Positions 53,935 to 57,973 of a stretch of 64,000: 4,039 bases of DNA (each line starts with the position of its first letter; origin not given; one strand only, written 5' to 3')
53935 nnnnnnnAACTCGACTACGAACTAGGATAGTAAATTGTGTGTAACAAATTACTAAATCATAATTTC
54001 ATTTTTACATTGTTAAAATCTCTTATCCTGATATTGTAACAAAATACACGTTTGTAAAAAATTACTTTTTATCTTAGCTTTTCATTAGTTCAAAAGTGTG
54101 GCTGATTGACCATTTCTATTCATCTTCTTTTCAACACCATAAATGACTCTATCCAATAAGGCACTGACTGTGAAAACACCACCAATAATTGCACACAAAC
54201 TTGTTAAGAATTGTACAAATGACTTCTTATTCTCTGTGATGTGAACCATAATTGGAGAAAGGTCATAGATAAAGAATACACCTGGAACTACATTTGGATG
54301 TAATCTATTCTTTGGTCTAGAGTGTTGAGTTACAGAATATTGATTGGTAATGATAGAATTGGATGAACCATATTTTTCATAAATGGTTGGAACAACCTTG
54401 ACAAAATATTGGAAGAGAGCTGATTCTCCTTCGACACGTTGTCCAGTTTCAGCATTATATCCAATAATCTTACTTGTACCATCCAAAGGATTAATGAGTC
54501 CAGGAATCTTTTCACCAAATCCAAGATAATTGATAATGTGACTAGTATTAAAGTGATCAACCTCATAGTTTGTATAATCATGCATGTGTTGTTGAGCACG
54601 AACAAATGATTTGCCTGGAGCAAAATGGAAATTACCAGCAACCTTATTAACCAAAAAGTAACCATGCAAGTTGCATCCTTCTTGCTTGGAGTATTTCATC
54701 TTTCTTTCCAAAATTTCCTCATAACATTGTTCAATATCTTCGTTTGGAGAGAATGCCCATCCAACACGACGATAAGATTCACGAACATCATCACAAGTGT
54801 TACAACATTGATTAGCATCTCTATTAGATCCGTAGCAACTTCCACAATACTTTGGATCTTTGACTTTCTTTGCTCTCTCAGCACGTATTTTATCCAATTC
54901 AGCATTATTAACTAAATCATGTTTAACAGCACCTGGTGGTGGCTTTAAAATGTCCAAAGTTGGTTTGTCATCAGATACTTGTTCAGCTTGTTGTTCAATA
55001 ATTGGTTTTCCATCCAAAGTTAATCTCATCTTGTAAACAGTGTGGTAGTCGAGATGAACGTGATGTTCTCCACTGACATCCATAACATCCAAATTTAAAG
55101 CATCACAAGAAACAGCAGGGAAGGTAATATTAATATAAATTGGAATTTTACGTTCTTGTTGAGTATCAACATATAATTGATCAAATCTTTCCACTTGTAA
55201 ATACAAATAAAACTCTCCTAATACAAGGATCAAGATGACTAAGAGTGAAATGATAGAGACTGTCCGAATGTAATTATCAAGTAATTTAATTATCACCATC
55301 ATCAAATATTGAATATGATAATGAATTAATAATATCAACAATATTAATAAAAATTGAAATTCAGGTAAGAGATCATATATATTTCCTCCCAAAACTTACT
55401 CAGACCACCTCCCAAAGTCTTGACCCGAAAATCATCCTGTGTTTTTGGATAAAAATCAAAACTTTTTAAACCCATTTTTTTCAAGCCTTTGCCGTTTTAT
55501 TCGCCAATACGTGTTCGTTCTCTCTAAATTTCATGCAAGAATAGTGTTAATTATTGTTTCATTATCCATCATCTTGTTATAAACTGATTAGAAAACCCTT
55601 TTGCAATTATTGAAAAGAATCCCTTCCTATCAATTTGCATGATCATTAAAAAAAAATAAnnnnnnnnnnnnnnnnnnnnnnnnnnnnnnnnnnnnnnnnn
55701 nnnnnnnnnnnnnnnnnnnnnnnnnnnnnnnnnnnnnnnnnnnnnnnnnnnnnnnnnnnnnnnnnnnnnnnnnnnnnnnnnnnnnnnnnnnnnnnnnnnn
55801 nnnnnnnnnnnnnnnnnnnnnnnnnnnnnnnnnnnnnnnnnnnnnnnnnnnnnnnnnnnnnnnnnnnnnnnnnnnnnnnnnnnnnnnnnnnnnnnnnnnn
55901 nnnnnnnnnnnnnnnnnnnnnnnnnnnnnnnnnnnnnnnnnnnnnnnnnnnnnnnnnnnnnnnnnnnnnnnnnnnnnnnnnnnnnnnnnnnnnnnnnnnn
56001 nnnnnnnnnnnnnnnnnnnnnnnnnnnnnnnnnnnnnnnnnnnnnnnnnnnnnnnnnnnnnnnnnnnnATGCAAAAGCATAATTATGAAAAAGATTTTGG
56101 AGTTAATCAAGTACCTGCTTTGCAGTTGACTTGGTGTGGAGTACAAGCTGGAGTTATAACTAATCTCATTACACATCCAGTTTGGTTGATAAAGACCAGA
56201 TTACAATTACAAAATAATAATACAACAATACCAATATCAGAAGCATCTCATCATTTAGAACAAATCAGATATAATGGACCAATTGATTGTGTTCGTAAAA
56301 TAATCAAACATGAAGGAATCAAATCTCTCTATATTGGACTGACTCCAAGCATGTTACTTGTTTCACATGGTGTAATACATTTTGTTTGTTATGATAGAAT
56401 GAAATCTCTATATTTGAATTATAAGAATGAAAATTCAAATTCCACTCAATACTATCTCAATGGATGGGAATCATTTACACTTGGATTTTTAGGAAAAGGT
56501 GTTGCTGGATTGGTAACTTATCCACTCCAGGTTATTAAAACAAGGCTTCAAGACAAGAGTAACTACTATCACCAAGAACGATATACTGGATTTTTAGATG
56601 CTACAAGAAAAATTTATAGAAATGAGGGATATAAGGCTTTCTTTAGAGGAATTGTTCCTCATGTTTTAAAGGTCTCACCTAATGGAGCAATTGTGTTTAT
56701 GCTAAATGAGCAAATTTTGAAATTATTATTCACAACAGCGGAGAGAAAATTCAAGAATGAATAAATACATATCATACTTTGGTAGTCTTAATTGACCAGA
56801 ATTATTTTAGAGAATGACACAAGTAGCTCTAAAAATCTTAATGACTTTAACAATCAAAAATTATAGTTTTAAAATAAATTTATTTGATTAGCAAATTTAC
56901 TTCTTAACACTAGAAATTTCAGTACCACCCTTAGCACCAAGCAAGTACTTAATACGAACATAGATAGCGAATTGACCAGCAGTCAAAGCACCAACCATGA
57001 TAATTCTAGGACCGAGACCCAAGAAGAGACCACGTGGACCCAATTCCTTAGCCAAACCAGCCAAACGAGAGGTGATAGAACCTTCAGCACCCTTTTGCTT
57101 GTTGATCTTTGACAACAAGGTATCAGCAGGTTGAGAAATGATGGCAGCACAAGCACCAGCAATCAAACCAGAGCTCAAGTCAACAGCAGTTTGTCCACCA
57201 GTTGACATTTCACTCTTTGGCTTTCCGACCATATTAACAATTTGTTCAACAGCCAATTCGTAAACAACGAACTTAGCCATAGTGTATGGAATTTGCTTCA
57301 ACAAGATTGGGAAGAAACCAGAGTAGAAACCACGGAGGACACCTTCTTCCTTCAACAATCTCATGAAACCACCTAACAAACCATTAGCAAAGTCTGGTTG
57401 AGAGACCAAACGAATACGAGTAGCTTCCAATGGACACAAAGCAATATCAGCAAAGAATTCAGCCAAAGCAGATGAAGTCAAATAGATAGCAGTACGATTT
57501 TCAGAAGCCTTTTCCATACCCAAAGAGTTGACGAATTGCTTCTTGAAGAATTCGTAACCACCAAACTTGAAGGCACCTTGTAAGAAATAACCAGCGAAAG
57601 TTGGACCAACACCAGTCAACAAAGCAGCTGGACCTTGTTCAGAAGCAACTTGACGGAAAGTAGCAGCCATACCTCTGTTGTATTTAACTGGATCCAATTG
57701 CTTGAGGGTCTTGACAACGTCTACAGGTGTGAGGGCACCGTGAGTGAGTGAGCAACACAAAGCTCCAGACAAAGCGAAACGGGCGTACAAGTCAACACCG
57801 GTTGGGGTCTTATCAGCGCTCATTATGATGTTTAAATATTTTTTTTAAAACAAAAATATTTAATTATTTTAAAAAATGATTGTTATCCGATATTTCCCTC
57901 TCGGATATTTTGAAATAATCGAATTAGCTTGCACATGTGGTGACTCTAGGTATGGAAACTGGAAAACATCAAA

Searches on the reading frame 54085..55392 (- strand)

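Call 57: search_protein_families(library=pfam, proteins=[window:54085-55392:-], max_evalue=0.001)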
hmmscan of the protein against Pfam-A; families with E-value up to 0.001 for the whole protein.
window:54085-55392:- (435 aa): 2 families
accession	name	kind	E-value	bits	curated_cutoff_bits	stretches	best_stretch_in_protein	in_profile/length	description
PF07970.17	COPIIcoated_ERV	-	1.1e-80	271.1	23.6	1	186-414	1-227/227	Endoplasmic reticulum vesicle transporter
PF13850.11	ERGIC_N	-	1.7e-18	67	27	1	44-111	23-90/91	Endoplasmic Reticulum-Golgi Intermediate Compartment (ERGIC)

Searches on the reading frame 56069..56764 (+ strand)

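Call 57: search_protein_families(library=pfam, proteins=[window:56069-56764:+], max_evalue=0.001)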
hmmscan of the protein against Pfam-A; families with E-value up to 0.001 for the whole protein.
window:56069-56764:+ (231 aa): 1 family
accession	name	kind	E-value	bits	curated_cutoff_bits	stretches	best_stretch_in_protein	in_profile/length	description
PF00153.32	Mito_carr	-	4.8e-48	161.3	22.3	2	132-221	5-93/96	Mitochondrial carrier protein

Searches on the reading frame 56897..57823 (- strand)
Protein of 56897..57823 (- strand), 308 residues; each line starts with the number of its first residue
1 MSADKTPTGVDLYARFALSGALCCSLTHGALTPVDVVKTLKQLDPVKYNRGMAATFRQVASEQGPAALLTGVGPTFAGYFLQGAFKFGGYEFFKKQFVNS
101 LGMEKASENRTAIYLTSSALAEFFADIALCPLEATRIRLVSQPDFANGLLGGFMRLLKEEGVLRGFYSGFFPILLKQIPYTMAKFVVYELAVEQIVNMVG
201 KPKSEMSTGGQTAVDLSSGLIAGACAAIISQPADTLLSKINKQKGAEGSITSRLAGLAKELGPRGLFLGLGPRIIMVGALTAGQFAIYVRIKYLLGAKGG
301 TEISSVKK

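Call 57: search_protein_families(library=pfam, proteins=[window:56897-57823:-], max_evalue=0.001)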
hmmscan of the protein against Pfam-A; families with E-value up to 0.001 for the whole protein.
window:56897-57823:- (308 aa): 1 family
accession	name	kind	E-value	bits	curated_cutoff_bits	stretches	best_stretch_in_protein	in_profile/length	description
PF00153.32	Mito_carr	-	3.4e-47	158.5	22.3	3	110-195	4-92/96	Mitochondrial carrier protein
